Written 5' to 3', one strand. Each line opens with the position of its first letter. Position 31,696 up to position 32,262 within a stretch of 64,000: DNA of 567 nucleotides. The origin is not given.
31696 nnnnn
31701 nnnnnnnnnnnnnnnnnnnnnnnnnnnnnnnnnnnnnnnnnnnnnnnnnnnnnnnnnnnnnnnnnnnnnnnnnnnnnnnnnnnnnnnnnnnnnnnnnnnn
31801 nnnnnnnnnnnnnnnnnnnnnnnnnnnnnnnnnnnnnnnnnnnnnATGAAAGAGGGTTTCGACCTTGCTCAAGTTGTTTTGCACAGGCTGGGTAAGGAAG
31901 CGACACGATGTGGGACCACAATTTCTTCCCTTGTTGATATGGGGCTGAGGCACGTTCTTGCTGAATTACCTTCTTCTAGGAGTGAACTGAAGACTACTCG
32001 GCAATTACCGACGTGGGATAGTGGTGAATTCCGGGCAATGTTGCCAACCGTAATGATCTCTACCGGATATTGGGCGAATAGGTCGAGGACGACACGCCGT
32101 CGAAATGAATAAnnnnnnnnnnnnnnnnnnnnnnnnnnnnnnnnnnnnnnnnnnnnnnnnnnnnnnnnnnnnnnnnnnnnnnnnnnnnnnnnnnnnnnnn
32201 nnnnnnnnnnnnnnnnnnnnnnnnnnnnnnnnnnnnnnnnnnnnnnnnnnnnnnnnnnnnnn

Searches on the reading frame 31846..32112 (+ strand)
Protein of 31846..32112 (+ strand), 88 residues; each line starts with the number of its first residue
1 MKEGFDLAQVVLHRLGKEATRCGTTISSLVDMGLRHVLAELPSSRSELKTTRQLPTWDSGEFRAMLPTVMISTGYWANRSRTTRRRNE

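Call 3: search_protein_families(library=pfam, proteins=[window:31846-32112:+], max_evalue=0.1)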
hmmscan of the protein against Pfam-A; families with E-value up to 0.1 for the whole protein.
window:31846-32112:+ (88 aa): 0 families

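Call 4: search_protein_families(library=padloc, proteins=[window:31846-32112:+], max_evalue=0.1)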
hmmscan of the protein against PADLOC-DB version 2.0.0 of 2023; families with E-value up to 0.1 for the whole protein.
window:31846-32112:+ (88 aa): 0 families

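Call 5: search_protein_families(library=ncbifam, proteins=[window:31846-32112:+], max_evalue=0.1)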
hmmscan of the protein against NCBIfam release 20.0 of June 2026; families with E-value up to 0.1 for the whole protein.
window:31846-32112:+ (88 aa): 1 family
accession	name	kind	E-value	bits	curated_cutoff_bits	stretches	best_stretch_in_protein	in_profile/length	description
NF047399.1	BrnA_antitoxin_add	equivalog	0.04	14.1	60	1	6-35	38-67/70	type II toxin-antitoxin system BrnA family antitoxin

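Call 83: search_protein_families(library=phrogs, proteins=[window:31846-32109:+], max_evalue=0.01)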
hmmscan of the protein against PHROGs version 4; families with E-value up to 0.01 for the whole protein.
window:31846-32109:+ (88 aa): 0 families
